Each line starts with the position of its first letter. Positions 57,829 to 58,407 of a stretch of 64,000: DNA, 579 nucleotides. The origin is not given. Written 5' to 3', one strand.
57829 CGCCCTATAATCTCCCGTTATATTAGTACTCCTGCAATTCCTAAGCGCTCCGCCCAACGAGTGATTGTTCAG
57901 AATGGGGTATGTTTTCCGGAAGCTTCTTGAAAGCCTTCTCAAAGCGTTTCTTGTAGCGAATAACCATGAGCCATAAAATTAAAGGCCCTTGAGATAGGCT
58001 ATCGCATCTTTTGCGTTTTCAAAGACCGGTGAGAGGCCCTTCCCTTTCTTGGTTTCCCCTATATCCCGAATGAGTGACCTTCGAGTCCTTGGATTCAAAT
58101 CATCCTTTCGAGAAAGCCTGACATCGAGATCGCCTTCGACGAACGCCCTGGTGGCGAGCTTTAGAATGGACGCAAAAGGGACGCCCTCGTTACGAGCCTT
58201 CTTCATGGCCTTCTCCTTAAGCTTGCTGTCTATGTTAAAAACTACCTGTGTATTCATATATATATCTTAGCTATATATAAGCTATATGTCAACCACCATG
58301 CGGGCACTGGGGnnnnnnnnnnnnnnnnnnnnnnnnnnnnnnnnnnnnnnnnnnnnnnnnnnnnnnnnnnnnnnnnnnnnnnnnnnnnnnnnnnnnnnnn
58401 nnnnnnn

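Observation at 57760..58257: relB/dinJ-type antitoxin followed in frame by a decayed YafQ/RelE-type toxin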

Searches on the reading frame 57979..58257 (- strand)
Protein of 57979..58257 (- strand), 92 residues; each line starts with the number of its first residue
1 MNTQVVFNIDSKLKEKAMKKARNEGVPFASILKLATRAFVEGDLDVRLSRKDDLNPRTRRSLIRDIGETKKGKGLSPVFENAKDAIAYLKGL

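Call 5: search_protein_families(library=pfam, proteins=[window:57982-58257:-], max_evalue=1)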
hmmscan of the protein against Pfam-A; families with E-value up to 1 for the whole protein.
seq(92 aa): 0 families

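Call 6: search_protein_families(library=ncbifam, proteins=[window:57982-58257:-], max_evalue=1)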
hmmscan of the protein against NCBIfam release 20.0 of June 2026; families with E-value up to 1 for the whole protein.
seq(92 aa): 0 families

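Call 7: find_encoding_contigs(protein=window:57979-58257:-, flank=6000, max_places=10)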
Protein window:57979-58257:- (92 aa): 4 contigs read that carry it; 4 places shown.
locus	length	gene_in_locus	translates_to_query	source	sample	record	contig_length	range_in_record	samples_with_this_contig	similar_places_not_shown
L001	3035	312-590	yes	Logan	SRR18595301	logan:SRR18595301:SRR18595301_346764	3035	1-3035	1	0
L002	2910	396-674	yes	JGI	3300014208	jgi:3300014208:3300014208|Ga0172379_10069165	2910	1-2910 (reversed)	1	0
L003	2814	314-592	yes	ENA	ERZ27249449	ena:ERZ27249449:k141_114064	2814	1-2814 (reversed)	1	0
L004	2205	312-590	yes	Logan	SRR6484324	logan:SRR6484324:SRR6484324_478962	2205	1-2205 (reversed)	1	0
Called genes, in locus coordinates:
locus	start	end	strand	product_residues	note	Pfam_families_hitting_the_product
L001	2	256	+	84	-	?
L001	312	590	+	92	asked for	-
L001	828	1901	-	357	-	PF00890:FAD_binding_2 (faint), PF01134:GIDA (faint), PF03486:HI0933_like (faint), PF07992:Pyr_redox_2, PF12831:FAD_oxidored (faint), PF13738:Pyr_redox_3, PF00070:Pyr_redox (weak)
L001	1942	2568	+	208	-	-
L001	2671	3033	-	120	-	?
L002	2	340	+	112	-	?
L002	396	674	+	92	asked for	-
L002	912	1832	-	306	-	PF00890:FAD_binding_2 (faint), PF01134:GIDA (faint), PF01266:DAO (faint), PF03486:HI0933_like (faint), PF07992:Pyr_redox_2, PF12831:FAD_oxidored (faint), PF13738:Pyr_redox_3, PF00070:Pyr_redox (weak)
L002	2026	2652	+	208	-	-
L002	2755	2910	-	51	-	?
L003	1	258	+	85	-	?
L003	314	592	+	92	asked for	-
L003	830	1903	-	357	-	PF00890:FAD_binding_2 (faint), PF01134:GIDA (faint), PF03486:HI0933_like (faint), PF07992:Pyr_redox_2, PF12831:FAD_oxidored (faint), PF13738:Pyr_redox_3, PF00070:Pyr_redox (weak)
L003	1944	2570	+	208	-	-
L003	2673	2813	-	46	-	?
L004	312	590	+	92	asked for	-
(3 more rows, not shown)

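Call 8: find_homologous_proteins(query=window:57982-58257:-, max_evalue=0.001)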
Query seq(92 aa) (92 aa): 65 proteins with E <= 0.001 among 66 candidates.
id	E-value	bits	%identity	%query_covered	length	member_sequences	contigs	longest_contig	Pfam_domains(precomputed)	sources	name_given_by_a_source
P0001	3.1e-51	188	100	100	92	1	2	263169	-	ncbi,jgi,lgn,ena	ncbi:MAG: hypothetical protein WC763_01530 [Candidatus Paceibacterota bacterium]|jgi:hypothetical pr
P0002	2.8e-37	144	74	100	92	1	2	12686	-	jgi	jgi:antitoxin component of RelBE/YafQ-DinJ toxin-antitoxin module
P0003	3.4e-30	121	65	100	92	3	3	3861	-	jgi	jgi:antitoxin component of RelBE/YafQ-DinJ toxin-antitoxin module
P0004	6.7e-30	120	65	100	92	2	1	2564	-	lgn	-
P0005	1.8e-29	119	65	100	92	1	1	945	-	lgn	-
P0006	3.9e-29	118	61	100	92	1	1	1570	-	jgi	-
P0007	9.0e-29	117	63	99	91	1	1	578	-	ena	-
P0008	2.3e-28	116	62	100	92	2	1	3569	-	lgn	-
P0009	2.3e-28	116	64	100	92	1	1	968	-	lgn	-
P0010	2.9e-28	115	63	100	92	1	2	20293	-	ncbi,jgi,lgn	-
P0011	4.0e-28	115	60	99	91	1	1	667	-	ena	-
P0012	4.5e-28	115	61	100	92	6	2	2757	-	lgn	-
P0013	4.7e-28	115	63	100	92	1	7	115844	-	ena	-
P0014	5.2e-28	114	62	99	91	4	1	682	-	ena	-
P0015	5.8e-28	114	62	98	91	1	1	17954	-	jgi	jgi:hypothetical protein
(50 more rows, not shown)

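Call 10: find_encoding_contigs(protein=P0002, flank=3000, max_places=4)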
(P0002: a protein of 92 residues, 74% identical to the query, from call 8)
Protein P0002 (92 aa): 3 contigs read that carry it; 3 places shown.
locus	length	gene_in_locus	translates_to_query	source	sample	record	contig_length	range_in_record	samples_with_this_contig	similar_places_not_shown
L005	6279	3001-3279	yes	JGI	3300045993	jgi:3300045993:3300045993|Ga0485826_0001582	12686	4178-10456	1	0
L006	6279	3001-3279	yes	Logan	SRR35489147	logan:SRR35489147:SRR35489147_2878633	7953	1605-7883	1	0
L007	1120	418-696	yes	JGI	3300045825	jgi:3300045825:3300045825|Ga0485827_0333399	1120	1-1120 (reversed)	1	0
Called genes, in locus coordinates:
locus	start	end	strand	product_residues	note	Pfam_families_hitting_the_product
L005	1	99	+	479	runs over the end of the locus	PF25973:BSH_CzcB (faint), PF25975:CzcB_C (weak)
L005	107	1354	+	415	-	PF02687:FtsX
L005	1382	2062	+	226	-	PF02463:SMC_N (weak), PF00005:ABC_tran, PF13304:AAA_21 (faint)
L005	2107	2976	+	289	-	PF01551:Peptidase_M23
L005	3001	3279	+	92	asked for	-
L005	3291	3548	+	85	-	PF05016:ParE_toxin, PF15738:YafQ_toxin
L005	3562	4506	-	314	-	PF00890:FAD_binding_2 (faint), PF01134:GIDA (faint), PF03486:HI0933_like (faint), PF07992:Pyr_redox_2, PF12831:FAD_oxidored (faint), PF13738:Pyr_redox_3, PF00070:Pyr_redox (weak)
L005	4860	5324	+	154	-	-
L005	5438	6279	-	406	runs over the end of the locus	PF00091:Tubulin, PF12327:FtsZ_C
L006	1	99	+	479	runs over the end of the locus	PF25973:BSH_CzcB (faint), PF25975:CzcB_C (weak)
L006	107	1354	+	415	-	PF02687:FtsX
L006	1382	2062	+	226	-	PF02463:SMC_N (weak), PF00005:ABC_tran, PF13304:AAA_21 (faint)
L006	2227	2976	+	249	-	PF01551:Peptidase_M23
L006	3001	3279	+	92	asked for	-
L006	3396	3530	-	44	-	-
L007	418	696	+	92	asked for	-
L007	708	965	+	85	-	PF05016:ParE_toxin, PF15738:YafQ_toxin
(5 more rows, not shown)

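Call 18: search_solved_structures(query=A4, max_evalue=10, show_alignments=3)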
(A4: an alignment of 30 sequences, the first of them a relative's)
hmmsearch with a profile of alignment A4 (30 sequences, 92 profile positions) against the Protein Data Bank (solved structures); distinct sequences matched with E-value up to 10: 10.
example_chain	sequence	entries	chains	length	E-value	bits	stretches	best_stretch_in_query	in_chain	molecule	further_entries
5byo_A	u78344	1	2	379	7e-08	35.6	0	15-42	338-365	dTor_12x31L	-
4yxz_A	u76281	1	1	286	8e-07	32.2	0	15-42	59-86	dTor_9x31L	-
4yxy_A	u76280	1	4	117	0.0091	19.2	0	15-42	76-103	dTor_9x31L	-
3kfo_A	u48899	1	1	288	0.49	13.7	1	44-84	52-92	Nucleoporin NUP133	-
4mnd_A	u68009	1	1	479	0.76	13.1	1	7-67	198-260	CTP L-myo-inositol-1-phosphate cytidylyltransferase/CDP-L-myo-inositol myo-inositolphospho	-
7upq_A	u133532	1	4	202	0.87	12.9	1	12-77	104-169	DHT03 protein A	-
6x02_B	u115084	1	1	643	1.3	12.3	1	45-84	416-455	Nucleoporin NUP133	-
6x03_B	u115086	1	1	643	1.3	12.3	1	45-84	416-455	Nucleoporin NUP133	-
2xme_A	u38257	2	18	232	1.7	12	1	7-55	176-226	CTP-INOSITOL-1-PHOSPHATE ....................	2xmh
4d7q_A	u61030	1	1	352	9.7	9.5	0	39-89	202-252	RALF, PROLINE/BETAINE TRANSPORTER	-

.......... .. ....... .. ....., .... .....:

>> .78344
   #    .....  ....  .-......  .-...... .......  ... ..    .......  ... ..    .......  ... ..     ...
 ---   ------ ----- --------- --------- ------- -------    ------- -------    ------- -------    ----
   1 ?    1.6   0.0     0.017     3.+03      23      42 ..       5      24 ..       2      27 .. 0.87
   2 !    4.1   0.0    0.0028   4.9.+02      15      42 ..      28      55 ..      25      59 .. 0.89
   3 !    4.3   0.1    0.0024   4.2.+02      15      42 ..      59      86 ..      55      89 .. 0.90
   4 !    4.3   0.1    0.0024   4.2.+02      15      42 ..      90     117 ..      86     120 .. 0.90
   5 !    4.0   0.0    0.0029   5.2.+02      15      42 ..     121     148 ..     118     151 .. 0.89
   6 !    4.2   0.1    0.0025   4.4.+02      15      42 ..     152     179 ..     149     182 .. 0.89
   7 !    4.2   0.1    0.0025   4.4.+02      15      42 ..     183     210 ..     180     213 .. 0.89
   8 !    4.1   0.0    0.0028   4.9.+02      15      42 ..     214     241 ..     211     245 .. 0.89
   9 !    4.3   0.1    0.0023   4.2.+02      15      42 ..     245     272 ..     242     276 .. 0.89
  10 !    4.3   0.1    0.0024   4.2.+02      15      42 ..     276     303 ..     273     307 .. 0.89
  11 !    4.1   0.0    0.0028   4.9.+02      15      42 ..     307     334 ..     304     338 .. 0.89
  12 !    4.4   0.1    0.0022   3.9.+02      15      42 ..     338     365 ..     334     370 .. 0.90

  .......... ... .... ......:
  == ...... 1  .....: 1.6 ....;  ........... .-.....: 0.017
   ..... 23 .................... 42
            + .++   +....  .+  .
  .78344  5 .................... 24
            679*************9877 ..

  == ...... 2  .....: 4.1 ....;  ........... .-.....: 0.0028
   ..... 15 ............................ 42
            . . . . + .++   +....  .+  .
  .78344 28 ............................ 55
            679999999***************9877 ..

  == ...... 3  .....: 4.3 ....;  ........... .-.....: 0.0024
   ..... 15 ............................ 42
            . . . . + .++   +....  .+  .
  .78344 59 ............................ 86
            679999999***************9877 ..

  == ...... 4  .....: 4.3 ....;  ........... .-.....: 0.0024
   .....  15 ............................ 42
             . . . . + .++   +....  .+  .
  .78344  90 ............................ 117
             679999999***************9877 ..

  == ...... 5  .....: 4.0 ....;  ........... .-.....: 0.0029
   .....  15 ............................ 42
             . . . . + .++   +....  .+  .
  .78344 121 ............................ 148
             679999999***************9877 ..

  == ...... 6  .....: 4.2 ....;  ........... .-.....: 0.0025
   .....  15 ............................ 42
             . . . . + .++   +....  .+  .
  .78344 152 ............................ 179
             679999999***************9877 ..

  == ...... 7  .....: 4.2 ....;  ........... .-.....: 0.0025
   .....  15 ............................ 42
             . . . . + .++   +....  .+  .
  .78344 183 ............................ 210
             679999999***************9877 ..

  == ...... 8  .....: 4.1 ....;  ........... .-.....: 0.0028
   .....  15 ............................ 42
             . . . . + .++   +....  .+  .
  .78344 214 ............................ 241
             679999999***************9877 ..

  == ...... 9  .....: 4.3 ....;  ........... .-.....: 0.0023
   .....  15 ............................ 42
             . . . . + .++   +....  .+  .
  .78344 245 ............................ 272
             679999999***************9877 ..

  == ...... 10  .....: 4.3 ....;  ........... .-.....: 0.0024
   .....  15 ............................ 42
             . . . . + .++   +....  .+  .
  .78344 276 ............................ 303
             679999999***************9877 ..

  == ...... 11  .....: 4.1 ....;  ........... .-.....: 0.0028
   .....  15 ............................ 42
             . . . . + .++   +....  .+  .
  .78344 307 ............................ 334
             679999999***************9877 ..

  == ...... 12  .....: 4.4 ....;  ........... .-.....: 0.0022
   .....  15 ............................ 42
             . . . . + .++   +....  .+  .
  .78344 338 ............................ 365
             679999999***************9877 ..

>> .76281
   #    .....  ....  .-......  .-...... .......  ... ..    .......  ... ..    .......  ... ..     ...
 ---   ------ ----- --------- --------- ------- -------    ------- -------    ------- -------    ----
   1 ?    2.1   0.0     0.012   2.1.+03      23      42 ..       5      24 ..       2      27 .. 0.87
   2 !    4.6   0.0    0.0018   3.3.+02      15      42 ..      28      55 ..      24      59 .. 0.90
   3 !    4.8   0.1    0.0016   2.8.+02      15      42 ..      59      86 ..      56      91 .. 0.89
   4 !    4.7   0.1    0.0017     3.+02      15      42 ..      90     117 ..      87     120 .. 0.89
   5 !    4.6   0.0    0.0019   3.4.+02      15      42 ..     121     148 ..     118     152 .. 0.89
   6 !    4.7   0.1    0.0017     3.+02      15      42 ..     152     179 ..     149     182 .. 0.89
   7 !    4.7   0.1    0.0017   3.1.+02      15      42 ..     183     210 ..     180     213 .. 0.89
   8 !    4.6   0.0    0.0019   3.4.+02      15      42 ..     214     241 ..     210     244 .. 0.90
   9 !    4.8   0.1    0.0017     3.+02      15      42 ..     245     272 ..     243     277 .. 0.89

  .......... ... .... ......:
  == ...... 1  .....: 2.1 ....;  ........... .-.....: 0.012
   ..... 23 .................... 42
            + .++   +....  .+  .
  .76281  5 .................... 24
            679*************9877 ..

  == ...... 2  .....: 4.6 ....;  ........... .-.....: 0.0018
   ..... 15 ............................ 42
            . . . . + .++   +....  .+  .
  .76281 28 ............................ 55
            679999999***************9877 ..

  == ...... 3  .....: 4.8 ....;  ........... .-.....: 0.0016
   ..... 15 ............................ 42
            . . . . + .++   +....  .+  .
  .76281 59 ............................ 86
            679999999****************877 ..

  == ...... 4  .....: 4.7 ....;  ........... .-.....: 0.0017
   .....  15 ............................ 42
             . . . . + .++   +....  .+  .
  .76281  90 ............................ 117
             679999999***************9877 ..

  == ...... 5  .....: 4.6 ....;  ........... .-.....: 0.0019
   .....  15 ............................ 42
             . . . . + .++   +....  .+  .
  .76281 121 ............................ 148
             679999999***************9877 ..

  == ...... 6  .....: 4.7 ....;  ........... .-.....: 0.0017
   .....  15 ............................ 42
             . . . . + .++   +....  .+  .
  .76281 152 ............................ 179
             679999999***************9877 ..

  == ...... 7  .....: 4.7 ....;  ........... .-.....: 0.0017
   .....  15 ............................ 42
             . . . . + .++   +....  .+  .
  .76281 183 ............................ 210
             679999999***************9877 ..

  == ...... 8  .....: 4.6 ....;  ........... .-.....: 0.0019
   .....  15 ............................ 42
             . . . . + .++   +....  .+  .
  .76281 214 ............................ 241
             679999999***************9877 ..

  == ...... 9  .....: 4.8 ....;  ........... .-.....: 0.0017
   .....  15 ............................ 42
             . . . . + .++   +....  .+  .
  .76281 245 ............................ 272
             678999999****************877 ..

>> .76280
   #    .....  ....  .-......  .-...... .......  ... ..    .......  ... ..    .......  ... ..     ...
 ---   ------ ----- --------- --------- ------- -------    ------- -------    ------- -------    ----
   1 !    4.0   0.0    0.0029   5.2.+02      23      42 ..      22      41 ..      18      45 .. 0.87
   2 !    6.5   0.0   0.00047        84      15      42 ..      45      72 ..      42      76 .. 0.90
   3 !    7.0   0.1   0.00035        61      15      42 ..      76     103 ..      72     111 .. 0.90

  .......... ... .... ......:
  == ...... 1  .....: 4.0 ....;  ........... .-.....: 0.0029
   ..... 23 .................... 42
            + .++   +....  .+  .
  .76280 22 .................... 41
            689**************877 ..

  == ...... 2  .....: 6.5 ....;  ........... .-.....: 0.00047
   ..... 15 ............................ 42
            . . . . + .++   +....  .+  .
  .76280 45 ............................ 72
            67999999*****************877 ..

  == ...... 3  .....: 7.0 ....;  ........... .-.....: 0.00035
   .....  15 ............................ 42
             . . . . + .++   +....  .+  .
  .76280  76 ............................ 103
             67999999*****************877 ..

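Call 19: search_protein_families(library=pfam, alignment_id=A4, max_evalue=1)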
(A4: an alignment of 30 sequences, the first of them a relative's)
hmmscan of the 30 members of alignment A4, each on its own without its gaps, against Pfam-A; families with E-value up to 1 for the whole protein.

A. member 1, P0001 (92 aa): 0 families

B. families by the number of members that match (of 30 scanned): 17 families
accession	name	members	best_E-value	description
PF04221.18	RelB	8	0.013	RelB antitoxin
PF18578.6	Raf1_N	7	0.028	Rubisco accumulation factor 1 alpha helical domain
PF09572.16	RE_XamI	4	0.031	XamI restriction endonuclease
PF02247.22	Como_LCP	2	0.052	Large coat protein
PF00482.28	T2SSF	1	0.042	Type II secretion system (T2SS), protein F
PF16829.10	ATR13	1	0.042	Avirulence protein ATR13, RxLR effector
PF12363.14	Phage_TAC_12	1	0.046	Phage tail assembly chaperone protein, TAC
PF15300.11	INT_SG_DDX_CT_C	1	0.055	INTS6/SAGE1/DDX26B/CT45 C-terminus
PF07303.18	Occludin_ELL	1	0.066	Occludin homology domain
PF11058.13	Ral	1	0.11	Antirestriction protein Ral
PF18495.6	VbhA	1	0.12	Antitoxin VbhA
PF00239.26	Resolvase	1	0.13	Resolvase, N terminal domain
PF17714.6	DUF5559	1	0.14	Family of unknown function (DUF5559)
PF07836.16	DmpG_comm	1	0.18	DmpG-like communication domain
PF20117.4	DUF6507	1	0.18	Family of unknown function (DUF6507)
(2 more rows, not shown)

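Call 29: predict_structure(alignment_id=A4)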
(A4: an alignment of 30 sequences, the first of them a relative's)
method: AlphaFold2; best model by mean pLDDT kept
length: 92 residues; sequences in the alignment: 30
mean_pLDDT: 78.0   pTM: 0.37
mean pLDDT of the five models: 78.0, 76.3, 75.5, 75.4, 67.8
residues with pLDDT >= 90: 0; 70-90: 75; 50-70: 14; < 50: 3
segments of 3 or more residues with pLDDT < 50: none
pLDDT, mean of each block of 10 residues (from residue 1): 66 85 83 80 63 74 86 80 87 75
secondary structure, 60 per line:
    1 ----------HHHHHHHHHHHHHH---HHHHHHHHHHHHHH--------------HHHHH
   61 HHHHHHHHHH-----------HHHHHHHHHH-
elements in order: H11-24 H28-41 H56-70 H82-91
